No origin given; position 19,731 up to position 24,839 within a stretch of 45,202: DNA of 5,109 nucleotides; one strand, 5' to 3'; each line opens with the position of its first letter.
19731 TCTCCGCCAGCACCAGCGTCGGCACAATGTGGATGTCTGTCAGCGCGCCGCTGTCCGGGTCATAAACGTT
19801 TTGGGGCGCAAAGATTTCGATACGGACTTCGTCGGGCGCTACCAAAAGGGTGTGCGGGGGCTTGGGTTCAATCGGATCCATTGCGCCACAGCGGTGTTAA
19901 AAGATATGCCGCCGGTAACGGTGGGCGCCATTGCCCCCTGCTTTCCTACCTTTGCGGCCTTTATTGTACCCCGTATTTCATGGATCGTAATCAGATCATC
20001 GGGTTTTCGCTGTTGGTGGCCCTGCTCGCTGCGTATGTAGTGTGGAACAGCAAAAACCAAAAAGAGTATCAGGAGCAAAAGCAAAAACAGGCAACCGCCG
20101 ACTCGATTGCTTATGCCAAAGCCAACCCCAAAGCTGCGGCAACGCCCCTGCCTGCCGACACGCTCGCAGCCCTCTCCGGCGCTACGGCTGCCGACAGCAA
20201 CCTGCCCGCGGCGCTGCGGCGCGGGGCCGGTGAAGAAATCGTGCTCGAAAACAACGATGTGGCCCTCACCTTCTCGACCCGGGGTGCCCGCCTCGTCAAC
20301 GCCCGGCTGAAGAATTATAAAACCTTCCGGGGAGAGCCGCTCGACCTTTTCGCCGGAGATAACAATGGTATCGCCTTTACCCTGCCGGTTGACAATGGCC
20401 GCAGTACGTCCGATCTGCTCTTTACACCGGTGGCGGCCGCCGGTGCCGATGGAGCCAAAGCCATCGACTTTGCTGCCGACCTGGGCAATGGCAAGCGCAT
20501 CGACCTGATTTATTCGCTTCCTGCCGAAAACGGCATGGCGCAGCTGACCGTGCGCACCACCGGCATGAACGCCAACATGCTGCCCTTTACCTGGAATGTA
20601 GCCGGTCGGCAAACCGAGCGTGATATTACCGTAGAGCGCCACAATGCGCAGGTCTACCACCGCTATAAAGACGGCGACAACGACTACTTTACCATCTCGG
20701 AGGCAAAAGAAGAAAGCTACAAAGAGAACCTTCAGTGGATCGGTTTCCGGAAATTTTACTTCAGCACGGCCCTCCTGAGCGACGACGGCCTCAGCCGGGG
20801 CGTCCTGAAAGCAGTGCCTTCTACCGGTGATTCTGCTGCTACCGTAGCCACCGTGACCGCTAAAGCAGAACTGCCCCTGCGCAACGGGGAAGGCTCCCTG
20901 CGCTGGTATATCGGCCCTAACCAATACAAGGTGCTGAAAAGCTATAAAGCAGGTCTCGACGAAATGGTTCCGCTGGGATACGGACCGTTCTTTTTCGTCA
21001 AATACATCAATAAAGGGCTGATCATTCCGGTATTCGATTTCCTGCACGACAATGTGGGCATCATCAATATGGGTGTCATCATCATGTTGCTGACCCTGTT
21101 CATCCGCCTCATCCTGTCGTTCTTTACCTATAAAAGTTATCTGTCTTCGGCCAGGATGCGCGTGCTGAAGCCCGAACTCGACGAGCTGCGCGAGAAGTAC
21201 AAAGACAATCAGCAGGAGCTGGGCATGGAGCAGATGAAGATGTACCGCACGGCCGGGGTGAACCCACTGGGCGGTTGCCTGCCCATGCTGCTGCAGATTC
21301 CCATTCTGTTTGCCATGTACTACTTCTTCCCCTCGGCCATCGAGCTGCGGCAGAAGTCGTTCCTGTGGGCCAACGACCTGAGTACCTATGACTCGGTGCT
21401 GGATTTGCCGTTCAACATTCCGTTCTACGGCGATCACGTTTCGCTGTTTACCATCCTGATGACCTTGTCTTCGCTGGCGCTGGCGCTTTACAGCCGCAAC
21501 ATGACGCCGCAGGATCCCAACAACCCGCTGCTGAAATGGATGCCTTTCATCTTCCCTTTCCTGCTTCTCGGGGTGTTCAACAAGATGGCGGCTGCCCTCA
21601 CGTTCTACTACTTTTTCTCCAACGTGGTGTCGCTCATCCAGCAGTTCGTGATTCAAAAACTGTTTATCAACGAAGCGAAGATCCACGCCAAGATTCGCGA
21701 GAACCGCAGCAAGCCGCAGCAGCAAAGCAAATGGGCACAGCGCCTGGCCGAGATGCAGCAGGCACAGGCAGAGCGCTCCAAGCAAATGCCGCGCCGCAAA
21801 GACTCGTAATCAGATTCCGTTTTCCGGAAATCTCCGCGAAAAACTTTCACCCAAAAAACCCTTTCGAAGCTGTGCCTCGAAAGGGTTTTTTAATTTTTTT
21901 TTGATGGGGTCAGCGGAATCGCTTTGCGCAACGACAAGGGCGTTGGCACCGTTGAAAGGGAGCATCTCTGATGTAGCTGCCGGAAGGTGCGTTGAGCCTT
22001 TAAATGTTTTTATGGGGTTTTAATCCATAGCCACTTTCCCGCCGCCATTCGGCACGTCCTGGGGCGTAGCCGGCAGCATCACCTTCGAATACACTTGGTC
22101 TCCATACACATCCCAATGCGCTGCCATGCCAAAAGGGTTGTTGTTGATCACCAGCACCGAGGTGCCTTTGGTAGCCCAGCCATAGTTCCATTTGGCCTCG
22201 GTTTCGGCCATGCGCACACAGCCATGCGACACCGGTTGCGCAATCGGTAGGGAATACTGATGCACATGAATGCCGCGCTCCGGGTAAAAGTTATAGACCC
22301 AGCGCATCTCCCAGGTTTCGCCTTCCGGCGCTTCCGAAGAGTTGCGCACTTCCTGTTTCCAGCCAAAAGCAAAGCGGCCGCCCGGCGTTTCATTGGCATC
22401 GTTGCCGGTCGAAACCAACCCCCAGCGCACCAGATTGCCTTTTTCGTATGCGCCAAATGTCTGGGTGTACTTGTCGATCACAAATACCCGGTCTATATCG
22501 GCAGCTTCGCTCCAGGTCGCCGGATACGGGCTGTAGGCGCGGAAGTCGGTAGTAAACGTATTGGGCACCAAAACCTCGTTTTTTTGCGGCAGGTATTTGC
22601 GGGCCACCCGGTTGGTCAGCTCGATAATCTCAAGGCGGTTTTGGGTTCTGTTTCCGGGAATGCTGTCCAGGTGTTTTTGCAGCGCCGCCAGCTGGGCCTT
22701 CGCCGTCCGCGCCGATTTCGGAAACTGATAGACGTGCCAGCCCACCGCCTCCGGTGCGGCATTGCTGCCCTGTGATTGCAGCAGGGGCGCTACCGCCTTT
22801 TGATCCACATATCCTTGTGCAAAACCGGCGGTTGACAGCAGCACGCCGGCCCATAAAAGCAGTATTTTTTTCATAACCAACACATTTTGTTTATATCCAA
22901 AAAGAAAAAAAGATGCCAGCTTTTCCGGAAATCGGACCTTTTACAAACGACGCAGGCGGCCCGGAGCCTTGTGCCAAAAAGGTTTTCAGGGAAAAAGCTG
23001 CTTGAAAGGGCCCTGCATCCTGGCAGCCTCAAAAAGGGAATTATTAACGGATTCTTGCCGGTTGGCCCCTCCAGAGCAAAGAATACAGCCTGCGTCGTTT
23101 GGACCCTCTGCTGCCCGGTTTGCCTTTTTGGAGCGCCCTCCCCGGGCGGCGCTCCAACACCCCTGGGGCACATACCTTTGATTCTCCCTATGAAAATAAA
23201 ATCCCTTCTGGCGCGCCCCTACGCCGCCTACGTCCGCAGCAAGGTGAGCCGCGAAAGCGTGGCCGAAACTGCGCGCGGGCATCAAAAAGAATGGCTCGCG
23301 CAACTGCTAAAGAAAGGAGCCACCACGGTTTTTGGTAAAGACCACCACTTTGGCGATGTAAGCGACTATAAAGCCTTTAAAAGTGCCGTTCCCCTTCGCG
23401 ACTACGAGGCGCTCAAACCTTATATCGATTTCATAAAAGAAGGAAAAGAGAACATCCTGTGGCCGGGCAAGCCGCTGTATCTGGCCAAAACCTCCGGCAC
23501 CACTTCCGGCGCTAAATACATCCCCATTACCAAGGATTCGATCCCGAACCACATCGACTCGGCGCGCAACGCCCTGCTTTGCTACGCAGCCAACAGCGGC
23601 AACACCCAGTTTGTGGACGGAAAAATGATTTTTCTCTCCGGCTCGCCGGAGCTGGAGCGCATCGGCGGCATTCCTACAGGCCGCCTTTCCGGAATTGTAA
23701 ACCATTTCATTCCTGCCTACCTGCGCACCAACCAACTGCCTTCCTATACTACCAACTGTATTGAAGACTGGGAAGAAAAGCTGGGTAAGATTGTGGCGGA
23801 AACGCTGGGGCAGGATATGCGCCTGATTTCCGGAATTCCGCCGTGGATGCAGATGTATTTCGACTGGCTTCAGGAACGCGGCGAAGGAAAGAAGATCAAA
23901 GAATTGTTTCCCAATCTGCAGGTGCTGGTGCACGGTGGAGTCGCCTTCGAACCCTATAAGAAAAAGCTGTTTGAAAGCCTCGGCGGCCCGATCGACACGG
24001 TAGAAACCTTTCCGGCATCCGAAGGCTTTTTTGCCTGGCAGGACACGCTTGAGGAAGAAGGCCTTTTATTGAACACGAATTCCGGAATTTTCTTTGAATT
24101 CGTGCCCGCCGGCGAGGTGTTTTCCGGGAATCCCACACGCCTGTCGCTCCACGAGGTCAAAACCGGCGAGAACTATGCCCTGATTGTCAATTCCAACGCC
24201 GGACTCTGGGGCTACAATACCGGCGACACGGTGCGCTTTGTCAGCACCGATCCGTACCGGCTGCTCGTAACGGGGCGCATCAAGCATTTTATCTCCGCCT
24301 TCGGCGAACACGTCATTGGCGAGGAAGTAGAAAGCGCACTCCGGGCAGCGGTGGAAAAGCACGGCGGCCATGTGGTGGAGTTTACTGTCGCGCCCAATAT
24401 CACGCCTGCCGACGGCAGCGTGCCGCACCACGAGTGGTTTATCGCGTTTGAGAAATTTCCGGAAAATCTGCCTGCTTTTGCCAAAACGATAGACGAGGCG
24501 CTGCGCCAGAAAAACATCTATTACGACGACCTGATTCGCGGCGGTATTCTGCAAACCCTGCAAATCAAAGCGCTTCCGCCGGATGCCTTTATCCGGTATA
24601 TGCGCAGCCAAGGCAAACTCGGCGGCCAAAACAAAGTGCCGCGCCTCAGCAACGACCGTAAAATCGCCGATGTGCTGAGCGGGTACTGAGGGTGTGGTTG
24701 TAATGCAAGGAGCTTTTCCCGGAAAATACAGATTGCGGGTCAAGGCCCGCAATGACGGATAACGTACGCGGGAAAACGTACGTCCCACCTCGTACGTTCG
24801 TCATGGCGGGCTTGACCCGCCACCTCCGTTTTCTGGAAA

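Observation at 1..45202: Highly iterated palindrome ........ (core TCCGGA) saturates the window: a HIP1-like genome signature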

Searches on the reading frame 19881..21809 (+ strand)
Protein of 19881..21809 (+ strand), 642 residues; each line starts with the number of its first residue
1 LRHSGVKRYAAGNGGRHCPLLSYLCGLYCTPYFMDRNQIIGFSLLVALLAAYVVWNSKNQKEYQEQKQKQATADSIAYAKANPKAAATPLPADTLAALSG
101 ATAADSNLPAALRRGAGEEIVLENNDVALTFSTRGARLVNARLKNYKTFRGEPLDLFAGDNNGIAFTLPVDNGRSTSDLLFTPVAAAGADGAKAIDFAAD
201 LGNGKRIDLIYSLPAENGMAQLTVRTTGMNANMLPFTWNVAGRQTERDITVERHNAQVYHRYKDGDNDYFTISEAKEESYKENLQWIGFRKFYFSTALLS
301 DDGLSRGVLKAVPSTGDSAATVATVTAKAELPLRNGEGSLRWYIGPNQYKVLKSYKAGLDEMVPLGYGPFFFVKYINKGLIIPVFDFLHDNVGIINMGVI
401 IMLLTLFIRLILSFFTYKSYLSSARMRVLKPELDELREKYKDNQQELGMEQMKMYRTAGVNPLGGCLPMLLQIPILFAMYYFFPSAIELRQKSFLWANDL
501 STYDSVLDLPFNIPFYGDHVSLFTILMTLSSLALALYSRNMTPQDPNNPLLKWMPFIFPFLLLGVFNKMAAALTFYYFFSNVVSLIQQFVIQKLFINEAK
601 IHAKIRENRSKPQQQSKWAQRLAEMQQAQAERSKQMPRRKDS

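Call 11: search_protein_families(library=pfam, proteins=[window:19881-21809:+], max_evalue=0.001)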
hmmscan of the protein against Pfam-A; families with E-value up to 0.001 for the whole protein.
window:19881-21809:+ (642 aa): 2 families
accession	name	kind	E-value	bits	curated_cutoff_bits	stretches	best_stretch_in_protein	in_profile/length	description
PF02096.25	60KD_IMP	-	1.3e-47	162.2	35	1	397-593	1-163/163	60Kd inner membrane protein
PF14849.12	YidC_periplas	-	7.6e-18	65.9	24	1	120-372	2-276/283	YidC periplasmic domain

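Call 15: find_homologous_proteins(query=window:19980-21809:+, max_evalue=1e-20)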
Query window:19980-21809:+ (609 aa): 7854 proteins with E <= 1e-20 among 8000 candidates; the best 120 are listed.
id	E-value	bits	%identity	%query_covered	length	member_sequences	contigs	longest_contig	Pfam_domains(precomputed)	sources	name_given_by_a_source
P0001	0.0e+0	1330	97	100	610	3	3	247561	PF02096.27,PF14849.13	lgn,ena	-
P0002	0.0e+0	1251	91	100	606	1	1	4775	PF02096.27,PF14849.13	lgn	-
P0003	0.0e+0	1212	87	100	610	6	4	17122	PF02096.27,PF14849.13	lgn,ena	-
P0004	0.0e+0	1133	82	100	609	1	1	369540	PF02096.27,PF14849.13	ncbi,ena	-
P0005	0.0e+0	1114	81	100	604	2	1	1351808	PF02096.27,PF14849.13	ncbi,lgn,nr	ncbi:MAG: membrane protein insertase YidC [Sphingobacteriales bacterium]|nr:MAG: membrane protein in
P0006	0.0e+0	1019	91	80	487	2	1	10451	PF02096.27,PF14849.13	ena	-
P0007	4.9e-278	942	69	99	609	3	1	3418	PF02096.27,PF14849.13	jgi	jgi:YidC/Oxa1 family membrane protein insertase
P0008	8.1e-246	835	63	99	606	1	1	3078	PF02096.27,PF14849.13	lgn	-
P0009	4.5e-243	826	62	99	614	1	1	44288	PF02096.27,PF14849.13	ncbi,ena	-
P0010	1.7e-241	821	61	100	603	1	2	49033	PF02096.27,PF14849.13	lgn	-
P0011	1.3e-239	815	61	100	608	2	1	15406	PF02096.27,PF14849.13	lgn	-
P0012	2.3e-238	811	60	100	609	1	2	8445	PF02096.27,PF14849.13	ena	-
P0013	9.7e-238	809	61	100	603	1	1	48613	PF02096.27,PF14849.13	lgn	-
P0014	8.3e-236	802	60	100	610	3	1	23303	PF02096.27,PF14849.13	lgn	-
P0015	5.9e-233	793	59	100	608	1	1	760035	PF02096.27,PF14849.13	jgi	-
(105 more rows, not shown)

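Call 16: find_encoding_contigs(protein=P0001, flank=10000, max_places=3)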
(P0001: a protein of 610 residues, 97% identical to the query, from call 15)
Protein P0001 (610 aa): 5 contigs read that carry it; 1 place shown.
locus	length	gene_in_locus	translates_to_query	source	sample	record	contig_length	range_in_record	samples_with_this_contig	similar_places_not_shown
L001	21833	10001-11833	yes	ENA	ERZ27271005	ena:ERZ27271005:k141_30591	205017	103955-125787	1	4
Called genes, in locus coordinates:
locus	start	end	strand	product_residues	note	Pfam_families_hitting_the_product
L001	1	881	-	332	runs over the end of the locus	PF18962:Por_Secre_tail (faint)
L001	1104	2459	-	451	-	PF18942:DUF5689, PF16409:DUF5017 (weak)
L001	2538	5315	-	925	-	PF13620:CarboxypepD_reg (weak), PF13715:CarbopepD_reg_2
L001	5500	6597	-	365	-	-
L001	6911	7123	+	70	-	-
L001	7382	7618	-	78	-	-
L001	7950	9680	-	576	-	PF07969:Amidohydro_3, PF01979:Amidohydro_1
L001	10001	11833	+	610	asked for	PF14849:YidC_periplas, PF02096:60KD_IMP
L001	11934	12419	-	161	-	PF00570:HRDC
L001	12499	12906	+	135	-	-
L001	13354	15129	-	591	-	-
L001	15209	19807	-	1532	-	PF08471:Ribonuc_red_2_N, PF14890:Intein_splicing (weak), PF14528:LAGLIDADG_3, PF02867:Ribonuc_red_lgC, PF12637:TSCPD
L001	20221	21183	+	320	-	PF10006:DUF2249, PF04405:ScdA_N, PF01814:Hemerythrin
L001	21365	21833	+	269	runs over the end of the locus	PF08984:DUF1858, PF10006:DUF2249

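Call 17: find_encoding_contigs(protein=P0004, flank=10000, max_places=2)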
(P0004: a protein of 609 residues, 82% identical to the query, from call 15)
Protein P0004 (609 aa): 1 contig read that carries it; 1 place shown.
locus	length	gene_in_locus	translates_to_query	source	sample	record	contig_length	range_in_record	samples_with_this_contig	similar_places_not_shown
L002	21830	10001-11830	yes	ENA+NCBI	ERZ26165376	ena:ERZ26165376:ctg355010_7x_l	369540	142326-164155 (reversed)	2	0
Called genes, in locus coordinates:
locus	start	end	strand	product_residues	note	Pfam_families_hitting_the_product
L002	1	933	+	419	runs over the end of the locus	PF28541:DUF8433, PF00119:ATP-synt_A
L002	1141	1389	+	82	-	PF00137:ATP-synt_C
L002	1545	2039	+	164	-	PF00430:ATP-synt_B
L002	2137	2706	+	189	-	PF00213:OSCP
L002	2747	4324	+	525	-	PF02874:ATP-synt_ab_N, PF00006:ATP-synt_ab, PF00306:ATP-synt_ab_C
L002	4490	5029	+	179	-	-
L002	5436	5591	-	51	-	-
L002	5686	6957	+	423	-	PF02403:Seryl_tRNA_N, PF00587:tRNA-synt_2b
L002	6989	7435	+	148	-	PF14126:DUF4293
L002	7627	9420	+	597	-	PF21185:RecD_N (weak), PF13086:AAA_11 (faint), PF13604:AAA_30, PF05127:NAT10_TcmA_helicase (weak), PF13245:AAA_19, PF18335:SH3_13 (weak), PF01443:Viral_helicase1 (weak), PF13538:UvrD_C_2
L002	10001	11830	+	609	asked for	PF14849:YidC_periplas, PF02096:60KD_IMP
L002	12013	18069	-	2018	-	PF01835:MG2, PF00207:A2M, PF17973:bMG10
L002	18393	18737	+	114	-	PF08534:Redoxin (faint), PF00085:Thioredoxin, PF00578:AhpC-TSA (weak), PF13899:Thioredoxin_7 (weak), PF13098:Thioredoxin_2, PF13905:Thioredoxin_8 (weak)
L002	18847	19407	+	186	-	PF00293:NUDIX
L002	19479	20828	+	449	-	PF01595:CNNM, PF00571:CBS, PF03471:CorC_HlyC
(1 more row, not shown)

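Call 18: find_encoding_contigs(protein=P0005, flank=10000, max_places=2)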
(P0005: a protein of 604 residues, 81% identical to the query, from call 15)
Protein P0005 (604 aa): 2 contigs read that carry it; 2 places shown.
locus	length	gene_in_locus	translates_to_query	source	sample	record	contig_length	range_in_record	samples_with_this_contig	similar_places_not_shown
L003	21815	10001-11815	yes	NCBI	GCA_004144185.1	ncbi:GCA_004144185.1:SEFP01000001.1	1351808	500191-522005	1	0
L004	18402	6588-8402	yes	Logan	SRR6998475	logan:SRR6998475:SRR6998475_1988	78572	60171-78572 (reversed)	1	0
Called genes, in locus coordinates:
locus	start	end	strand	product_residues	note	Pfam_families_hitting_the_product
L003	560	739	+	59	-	-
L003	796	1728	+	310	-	PF12849:PBP_like_2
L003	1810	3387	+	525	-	PF13428:TPR_14 (faint), PF13432:TPR_16 (faint), PF14559:TPR_19 (faint)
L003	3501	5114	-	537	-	PF18962:Por_Secre_tail (weak)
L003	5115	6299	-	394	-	-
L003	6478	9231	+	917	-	PF00675:Peptidase_M16, PF05193:Peptidase_M16_C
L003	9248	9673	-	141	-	-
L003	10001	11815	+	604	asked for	PF14849:YidC_periplas, PF02096:60KD_IMP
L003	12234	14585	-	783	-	PF17764:PriA_3primeBD, PF04851:ResIII, PF00270:DEAD, PF00271:Helicase_C (faint), PF18319:Zn_ribbon_PriA, PF18074:PriA_C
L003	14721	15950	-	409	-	PF02547:Queuosine_synth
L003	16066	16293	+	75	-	-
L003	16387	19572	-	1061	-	PF00873:ACR_tran, PF02355:SecD_SecF_C (weak)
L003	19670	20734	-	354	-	PF25917:BSH_RND, PF25973:BSH_CzcB, PF25997:BSH_YhbJ (faint), PF25954:Beta-barrel_RND_2, PF25990:Beta-barrel_YknX, PF25967:RND-MFP_C (weak), PF25975:CzcB_C (weak), PF25989:YknX_C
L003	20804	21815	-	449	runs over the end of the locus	PF02321:OEP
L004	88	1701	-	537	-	PF18962:Por_Secre_tail (weak)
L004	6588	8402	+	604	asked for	PF14849:YidC_periplas, PF02096:60KD_IMP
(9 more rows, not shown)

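Call 22: find_related_loci(query=window:19980-21809:+, collection=genome_contigs, flank=10000)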
Query window:19980-21809:+ (609 aa) in genome_contigs; peptide patterns used: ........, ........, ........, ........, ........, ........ (x = any residue, [..] = any of these).
47 stretches matched a pattern; 22 encode a relative of the query (tblastn E <= 1e-3); 22 distinct loci.
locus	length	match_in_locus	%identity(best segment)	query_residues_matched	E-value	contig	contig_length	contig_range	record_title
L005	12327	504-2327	90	1-609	0e+0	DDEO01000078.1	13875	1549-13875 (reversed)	MAG TPA_asm: Bacteroidetes bacterium UBA1952 UBA1952_contig_70855, whole genome shotgun sequence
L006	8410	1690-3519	87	1-609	0e+0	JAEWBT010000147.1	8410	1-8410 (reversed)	MAG: Bacteroidetes bacterium isolate OH_PBB_261 k127_1641894, whole genome shotgun sequence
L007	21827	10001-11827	82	1-609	0e+0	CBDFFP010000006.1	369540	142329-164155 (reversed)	MAG: Chitinophagaceae bacterium isolate 304b53dd-c744-4bb6-a75b-992dfd15150b genome assembly, contig: contig_6, whole ge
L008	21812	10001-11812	81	1-607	0e+0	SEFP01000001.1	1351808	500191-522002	MAG: Sphingobacteriales bacterium isolate PMG_148 scaffold_0, whole genome shotgun sequence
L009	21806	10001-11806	59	1-605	0e+0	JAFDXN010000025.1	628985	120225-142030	MAG: Bacteroidetes bacterium isolate SZAS-26 CK_MAG-111__25__length-628985, whole genome shotgun sequence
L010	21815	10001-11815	58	1-605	0e+0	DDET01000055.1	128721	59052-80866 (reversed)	MAG TPA_asm: Bacteroidetes bacterium UBA1947 UBA1947_contig_2662, whole genome shotgun sequence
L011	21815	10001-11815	57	1-600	0e+0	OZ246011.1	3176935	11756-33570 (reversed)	MAG: Flavipsychrobacter sp. isolate 883652e8-bc65-4f33-9a8e-01749225e2de genome assembly, chromosome: 1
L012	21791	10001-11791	56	1-601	0e+0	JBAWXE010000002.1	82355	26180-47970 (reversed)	MAG: Bacteroidota bacterium isolate ELA055 MAG055_2, whole genome shotgun sequence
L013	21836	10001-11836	56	1-601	0e+0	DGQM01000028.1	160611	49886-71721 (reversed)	MAG TPA_asm: Bacteroidetes bacterium UBA4414 UBA4414_contig_324, whole genome shotgun sequence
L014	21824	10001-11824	54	1-604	0e+0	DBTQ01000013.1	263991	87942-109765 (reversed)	MAG TPA_asm: Bacteroidetes bacterium UBA1312 UBA1312_contig_4315, whole genome shotgun sequence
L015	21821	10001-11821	56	1-596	0e+0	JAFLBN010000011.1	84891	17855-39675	MAG: Chitinophagales bacterium isolate UWPOB_CHIT7 gnl_X_KOMCDAFO_11, whole genome shotgun sequence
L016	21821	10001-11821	52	1-602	0e+0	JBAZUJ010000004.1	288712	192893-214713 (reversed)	MAG: Chitinophagaceae bacterium isolate SO_2017_GW1_225 NODE_301_length_288712_cov_10.452868_OW334_2017, whole genome sh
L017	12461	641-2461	52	1-602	0e+0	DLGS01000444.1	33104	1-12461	MAG TPA_asm: Bacteroidetes bacterium UBA7688 UBA7688_contig_3634, whole genome shotgun sequence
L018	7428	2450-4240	52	1-592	0e+0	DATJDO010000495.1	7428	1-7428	MAG TPA_asm: Chitinophagaceae bacterium isolate SMAG_U15409 k141_279829, whole genome shotgun sequence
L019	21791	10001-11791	56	1-608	0e+0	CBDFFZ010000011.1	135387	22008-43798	MAG: Chitinophagaceae bacterium isolate 2919aa6d-b4d9-45ee-910a-a09b26f460a1 genome assembly, contig: contig_11, whole g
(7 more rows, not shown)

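Call 42: find_encoding_contigs(protein=P0009, flank=10000, max_places=1)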
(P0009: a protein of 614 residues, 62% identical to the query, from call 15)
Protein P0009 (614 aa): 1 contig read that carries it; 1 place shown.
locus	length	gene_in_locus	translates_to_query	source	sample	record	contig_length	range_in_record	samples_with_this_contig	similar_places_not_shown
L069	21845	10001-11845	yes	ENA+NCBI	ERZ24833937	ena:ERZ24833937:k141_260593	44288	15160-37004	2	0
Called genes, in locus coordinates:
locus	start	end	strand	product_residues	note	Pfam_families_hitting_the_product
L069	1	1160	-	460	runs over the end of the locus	PF01966:HD (weak), PF13286:HD_assoc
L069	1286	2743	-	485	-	PF00171:Aldedh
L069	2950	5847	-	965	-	PF25778:DUF7948, PF18962:Por_Secre_tail (weak)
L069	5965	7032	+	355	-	PF11276:DUF3078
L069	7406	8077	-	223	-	-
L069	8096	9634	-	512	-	PF01078:Mg_chelatase (faint)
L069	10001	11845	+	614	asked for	PF14849:YidC_periplas, PF02096:60KD_IMP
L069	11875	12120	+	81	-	-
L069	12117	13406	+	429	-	PF05193:Peptidase_M16_C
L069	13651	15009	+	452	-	PF00890:FAD_binding_2 (weak), PF01266:DAO (weak), PF01494:FAD_binding_3 (weak), PF03486:HI0933_like (weak), PF07992:Pyr_redox_2 (faint), PF12831:FAD_oxidored (weak), PF13450:NAD_binding_8, PF01593:Amino_oxidase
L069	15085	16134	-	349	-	PF04245:NA37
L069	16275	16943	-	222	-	PF01844:HNH (weak)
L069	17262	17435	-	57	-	-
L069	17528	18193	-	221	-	PF10988:DUF2807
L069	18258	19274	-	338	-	PF03734:YkuD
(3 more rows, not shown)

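Call 43: find_encoding_contigs(protein=P0007, flank=10000, max_places=1)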
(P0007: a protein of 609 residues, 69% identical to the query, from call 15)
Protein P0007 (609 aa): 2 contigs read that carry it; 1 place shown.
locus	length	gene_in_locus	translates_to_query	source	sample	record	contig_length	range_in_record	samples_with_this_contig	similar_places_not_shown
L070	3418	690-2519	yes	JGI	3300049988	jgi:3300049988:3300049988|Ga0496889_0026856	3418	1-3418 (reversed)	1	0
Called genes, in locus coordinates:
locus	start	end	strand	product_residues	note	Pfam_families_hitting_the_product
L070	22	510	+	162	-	PF00696:AA_kinase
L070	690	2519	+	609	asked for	PF14849:YidC_periplas, PF02096:60KD_IMP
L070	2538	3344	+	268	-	PF00753:Lactamase_B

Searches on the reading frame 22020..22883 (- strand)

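Call 11: search_protein_families(library=pfam, proteins=[window:22020-22883:-], max_evalue=0.001)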
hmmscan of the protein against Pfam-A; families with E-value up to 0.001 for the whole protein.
window:22020-22883:- (287 aa): 1 family
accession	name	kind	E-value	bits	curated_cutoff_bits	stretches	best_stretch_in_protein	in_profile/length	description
PF03734.19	YkuD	-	1.7e-16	61.5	23.4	1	132-245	2-146/146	L,D-transpeptidase catalytic domain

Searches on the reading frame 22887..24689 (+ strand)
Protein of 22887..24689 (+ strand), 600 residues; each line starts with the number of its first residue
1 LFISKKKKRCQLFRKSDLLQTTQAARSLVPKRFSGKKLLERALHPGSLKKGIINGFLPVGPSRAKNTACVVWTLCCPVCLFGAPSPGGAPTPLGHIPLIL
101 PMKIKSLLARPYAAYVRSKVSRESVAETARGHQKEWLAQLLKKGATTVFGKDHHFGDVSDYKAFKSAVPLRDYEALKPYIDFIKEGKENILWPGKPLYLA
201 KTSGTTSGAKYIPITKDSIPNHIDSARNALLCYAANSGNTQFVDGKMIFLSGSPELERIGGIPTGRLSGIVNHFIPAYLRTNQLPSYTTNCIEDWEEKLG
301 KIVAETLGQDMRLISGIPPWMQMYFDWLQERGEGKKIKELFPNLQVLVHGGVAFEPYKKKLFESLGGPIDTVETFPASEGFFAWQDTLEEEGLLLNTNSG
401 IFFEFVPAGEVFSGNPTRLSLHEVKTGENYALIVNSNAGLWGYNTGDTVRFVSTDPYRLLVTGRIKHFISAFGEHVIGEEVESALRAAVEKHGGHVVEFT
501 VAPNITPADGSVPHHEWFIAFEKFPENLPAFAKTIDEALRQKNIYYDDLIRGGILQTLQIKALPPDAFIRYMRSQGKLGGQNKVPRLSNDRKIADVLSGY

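Call 11: search_protein_families(library=pfam, proteins=[window:22887-24689:+], max_evalue=0.001)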
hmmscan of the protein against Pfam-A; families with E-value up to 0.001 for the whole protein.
window:22887-24689:+ (600 aa): 3 families
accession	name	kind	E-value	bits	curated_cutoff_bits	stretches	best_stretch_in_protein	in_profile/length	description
PF03321.19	GH3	-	2.4e-39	135.8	23.6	2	123-271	6-154/304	GH3 family N-terminal domain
PF23572.1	GH3_C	-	2.3e-19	70.6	23.6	1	479-592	1-119/119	GH3 family C-terminal domain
PF23571.1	GH3_M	-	1e-13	51.6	23.6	1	398-454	5-63/75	GH3 family central domain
